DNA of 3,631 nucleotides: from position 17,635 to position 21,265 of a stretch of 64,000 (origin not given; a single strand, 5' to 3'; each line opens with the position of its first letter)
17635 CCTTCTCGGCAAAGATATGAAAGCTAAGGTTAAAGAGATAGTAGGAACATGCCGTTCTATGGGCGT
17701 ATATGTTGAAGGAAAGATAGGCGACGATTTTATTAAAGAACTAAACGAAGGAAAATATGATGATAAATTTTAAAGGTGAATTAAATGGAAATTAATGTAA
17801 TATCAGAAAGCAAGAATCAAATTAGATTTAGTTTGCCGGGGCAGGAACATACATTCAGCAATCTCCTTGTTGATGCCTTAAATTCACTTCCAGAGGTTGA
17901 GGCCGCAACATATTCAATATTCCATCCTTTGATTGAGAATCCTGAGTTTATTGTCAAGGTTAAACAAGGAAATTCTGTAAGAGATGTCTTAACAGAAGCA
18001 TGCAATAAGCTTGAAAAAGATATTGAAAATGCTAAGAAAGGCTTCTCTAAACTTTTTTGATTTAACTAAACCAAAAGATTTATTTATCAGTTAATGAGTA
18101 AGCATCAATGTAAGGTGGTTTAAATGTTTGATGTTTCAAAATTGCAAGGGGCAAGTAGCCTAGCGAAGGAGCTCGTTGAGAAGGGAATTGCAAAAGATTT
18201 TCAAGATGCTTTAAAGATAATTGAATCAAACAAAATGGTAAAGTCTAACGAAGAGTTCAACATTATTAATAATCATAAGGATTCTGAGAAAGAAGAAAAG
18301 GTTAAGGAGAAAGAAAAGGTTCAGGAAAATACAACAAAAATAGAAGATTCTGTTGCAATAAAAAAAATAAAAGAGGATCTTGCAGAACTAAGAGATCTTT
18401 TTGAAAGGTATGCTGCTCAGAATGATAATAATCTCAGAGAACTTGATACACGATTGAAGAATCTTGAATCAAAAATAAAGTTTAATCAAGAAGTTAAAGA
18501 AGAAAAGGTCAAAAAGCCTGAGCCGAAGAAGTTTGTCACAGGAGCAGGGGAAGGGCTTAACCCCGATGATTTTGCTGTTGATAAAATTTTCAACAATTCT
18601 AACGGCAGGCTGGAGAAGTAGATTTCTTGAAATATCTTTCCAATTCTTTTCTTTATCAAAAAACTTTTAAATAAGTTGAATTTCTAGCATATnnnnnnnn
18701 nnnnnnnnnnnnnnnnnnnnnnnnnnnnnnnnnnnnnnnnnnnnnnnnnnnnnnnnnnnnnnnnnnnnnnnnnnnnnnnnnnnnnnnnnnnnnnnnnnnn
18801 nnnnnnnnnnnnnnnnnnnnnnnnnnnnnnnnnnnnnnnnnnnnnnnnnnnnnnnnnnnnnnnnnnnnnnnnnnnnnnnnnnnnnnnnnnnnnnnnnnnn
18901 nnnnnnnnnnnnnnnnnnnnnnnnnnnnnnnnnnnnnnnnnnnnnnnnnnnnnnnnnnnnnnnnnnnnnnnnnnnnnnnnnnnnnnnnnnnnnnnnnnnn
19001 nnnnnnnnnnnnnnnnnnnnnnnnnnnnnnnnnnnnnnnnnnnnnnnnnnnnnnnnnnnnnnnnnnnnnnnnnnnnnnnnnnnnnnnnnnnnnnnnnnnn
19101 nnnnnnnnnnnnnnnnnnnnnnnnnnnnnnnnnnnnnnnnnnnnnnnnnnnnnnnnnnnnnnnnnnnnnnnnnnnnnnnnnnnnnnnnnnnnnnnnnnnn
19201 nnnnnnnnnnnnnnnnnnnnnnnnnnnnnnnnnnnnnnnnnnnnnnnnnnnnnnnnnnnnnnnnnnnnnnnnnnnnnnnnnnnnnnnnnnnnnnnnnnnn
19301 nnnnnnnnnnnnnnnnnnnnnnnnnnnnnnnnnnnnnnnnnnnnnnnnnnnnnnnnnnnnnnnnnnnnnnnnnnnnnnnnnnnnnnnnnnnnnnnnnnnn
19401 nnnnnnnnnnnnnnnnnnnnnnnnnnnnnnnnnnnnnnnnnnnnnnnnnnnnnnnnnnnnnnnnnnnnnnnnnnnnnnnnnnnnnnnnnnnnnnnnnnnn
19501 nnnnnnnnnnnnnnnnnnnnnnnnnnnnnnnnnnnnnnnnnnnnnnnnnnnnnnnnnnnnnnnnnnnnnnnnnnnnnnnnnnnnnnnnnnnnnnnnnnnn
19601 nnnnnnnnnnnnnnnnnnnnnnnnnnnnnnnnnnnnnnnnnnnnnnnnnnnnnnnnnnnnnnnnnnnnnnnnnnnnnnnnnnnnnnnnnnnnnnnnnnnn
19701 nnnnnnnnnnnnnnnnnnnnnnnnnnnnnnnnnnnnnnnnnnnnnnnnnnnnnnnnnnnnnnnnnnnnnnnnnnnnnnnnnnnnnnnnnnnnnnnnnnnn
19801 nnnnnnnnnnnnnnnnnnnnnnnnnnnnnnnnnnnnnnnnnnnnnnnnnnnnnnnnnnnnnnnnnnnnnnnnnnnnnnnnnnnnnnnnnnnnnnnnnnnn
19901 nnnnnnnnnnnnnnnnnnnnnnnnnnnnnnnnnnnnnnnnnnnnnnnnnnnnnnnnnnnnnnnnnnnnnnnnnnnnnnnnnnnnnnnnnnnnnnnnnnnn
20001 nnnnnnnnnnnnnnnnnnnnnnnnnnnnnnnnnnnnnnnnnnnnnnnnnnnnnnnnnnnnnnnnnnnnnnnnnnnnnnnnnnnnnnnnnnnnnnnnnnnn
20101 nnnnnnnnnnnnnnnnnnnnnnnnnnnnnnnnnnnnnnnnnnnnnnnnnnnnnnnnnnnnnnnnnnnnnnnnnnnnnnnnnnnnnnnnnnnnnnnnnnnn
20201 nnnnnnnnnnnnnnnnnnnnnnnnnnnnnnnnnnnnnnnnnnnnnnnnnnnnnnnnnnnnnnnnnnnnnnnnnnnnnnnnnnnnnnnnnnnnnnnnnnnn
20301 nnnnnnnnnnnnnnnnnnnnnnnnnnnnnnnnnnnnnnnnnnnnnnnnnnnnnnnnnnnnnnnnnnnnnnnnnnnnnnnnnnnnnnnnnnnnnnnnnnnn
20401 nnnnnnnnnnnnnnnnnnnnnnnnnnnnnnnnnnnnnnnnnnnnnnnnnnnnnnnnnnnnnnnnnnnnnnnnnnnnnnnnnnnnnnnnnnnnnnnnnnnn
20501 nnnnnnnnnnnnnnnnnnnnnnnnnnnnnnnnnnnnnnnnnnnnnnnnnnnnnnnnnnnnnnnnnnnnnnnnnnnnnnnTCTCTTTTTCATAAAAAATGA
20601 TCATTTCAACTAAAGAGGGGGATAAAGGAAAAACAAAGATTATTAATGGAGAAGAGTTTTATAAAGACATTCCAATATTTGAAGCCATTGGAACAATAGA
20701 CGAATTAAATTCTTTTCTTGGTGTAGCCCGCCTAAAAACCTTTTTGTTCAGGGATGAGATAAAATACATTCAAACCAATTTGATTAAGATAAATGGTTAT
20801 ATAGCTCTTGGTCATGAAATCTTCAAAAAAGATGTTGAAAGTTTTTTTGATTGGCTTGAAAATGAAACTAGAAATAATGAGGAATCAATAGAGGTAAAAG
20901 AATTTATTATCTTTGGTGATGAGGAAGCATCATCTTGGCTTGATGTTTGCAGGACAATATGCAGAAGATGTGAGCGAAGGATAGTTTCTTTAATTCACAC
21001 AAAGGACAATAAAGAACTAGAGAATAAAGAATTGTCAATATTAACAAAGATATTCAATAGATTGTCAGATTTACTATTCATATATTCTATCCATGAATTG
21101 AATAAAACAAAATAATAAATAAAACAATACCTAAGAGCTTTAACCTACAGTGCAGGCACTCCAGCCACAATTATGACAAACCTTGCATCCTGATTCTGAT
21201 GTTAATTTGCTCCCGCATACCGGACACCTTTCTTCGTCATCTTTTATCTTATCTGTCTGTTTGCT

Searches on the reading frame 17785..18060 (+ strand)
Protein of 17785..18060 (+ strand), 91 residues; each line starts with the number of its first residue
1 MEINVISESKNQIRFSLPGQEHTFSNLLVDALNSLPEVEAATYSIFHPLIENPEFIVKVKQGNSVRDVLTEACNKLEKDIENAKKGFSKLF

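Call 33: search_protein_families(library=pfam, proteins=[window:17785-18060:+], max_evalue=0.01)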
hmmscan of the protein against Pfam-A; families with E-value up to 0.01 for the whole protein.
window:17785-18060:+ (91 aa): 4 families
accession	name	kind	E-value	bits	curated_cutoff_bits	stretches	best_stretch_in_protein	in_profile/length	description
PF13656.11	RNA_pol_L_2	-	2.7e-17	62.7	27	1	13-84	2-73/75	RNA polymerase Rpb3/Rpb11 dimerisation domain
PF01193.29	RNA_pol_L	-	9e-05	22.6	24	1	14-78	1-72/74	RNA polymerase Rpb3/Rpb11 dimerisation domain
PF11470.14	TUG-UBL1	-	0.0031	18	23.3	1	55-77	8-30/65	TUG ubiquitin-like domain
PF02196.21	RBD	-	0.0048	17.2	25.7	0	56-75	13-32/69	Raf-like Ras-binding domain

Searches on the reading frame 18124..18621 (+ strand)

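Call 33: search_protein_families(library=pfam, proteins=[window:18124-18621:+], max_evalue=0.01)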
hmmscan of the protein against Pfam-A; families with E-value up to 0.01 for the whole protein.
window:18124-18621:+ (165 aa): 2 families
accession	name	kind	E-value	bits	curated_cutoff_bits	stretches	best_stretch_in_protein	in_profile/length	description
PF19566.4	Snx8_BAR_dom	-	0.0011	18.9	27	1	79-137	125-183/258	Sorting nexin 8/Mvp1 BAR domain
PF22905.2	Hydro_N_hd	-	0.0095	16.3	27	0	41-129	58-146/195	Hydrolase N-terminal helical domain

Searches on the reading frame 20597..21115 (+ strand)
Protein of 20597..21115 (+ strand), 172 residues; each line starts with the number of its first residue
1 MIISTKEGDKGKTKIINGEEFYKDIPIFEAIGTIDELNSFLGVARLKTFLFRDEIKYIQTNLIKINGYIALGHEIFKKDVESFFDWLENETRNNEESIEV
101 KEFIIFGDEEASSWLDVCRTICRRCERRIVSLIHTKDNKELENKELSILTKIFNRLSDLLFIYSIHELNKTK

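Call 33: search_protein_families(library=pfam, proteins=[window:20597-21115:+], max_evalue=0.01)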
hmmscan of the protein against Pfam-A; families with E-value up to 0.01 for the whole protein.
window:20597-21115:+ (172 aa): 1 family
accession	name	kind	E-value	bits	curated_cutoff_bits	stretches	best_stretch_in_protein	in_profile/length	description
PF01923.23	Cob_adeno_trans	-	6.3e-40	137.5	24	1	3-164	1-168/171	Cobalamin adenosyltransferase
